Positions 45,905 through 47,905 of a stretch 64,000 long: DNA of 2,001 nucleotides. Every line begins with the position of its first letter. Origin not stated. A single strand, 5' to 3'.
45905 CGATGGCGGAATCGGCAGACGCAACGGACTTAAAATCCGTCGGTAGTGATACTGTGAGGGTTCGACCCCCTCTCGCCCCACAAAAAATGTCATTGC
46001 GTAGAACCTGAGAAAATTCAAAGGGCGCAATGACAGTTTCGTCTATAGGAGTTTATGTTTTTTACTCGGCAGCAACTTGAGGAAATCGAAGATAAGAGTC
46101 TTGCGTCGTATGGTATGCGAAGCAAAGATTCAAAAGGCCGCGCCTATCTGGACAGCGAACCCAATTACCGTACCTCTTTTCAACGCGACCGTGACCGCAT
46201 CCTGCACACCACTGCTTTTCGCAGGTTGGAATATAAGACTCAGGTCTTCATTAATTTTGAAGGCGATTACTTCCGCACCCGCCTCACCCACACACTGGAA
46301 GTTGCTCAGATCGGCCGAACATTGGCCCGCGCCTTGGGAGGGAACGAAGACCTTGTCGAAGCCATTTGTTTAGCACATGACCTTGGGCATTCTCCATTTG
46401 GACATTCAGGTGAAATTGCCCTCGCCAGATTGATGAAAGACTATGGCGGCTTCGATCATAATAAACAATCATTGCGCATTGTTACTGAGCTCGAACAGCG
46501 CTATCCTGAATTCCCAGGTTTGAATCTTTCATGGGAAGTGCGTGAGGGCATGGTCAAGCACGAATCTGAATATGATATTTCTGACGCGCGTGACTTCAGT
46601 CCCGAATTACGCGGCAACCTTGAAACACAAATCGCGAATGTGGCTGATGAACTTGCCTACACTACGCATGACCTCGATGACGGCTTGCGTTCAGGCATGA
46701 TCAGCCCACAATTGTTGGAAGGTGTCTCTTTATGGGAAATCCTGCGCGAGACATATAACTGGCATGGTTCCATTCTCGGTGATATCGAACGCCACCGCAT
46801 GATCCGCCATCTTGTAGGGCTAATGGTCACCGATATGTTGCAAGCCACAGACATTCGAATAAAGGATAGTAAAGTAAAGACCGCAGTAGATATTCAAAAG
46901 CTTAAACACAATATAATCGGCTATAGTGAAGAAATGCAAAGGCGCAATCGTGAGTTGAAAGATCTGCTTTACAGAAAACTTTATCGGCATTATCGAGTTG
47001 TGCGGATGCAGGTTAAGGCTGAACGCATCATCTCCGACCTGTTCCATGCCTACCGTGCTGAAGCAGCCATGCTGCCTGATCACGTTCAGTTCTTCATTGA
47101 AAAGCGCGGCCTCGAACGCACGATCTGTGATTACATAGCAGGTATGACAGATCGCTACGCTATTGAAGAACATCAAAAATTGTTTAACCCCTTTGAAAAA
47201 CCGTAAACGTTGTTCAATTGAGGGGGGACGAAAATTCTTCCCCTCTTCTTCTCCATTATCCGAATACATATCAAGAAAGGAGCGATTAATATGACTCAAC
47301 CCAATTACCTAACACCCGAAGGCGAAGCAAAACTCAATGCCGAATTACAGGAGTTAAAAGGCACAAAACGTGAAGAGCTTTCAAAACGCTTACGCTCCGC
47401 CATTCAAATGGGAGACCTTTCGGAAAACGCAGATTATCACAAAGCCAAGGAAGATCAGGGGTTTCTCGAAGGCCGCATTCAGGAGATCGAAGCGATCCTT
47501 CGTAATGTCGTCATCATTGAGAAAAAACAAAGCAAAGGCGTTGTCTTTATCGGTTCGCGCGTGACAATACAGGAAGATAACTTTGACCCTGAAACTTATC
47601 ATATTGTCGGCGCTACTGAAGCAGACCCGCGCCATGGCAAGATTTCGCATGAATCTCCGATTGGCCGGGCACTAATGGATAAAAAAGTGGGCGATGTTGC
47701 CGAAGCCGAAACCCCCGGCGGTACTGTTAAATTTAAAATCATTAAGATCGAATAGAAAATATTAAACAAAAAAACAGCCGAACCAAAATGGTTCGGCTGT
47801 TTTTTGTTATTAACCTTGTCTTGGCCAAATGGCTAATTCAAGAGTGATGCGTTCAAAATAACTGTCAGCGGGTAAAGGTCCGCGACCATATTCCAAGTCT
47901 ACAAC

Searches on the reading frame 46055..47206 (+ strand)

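Call 34: search_protein_families(library=pfam, proteins=[window:46055-47206:+], max_evalue=0.00001)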
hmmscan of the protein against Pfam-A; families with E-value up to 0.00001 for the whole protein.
window:46055-47206:+ (383 aa): 2 families
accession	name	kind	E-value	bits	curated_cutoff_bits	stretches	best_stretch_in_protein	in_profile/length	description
PF13286.11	HD_assoc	-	1.5e-27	96.4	22.2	1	289-375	2-91/91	Phosphohydrolase-associated domain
PF01966.28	HD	-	2.4e-16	60.5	22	1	76-201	1-114/116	HD domain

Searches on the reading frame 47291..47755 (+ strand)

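Call 34: search_protein_families(library=pfam, proteins=[window:47291-47755:+], max_evalue=0.00001)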
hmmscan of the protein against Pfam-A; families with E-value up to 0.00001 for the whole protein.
window:47291-47755:+ (154 aa): 2 families
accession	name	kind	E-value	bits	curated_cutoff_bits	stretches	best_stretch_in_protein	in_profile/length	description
PF01272.25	GreA_GreB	-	3.2e-27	94.7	26.9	1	81-154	2-76/77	Transcription elongation factor, GreA/GreB, C-term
PF03449.20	GreA_GreB_N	-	2.5e-25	88.9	24.5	1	5-75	1-71/71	Transcription elongation factor, N-terminal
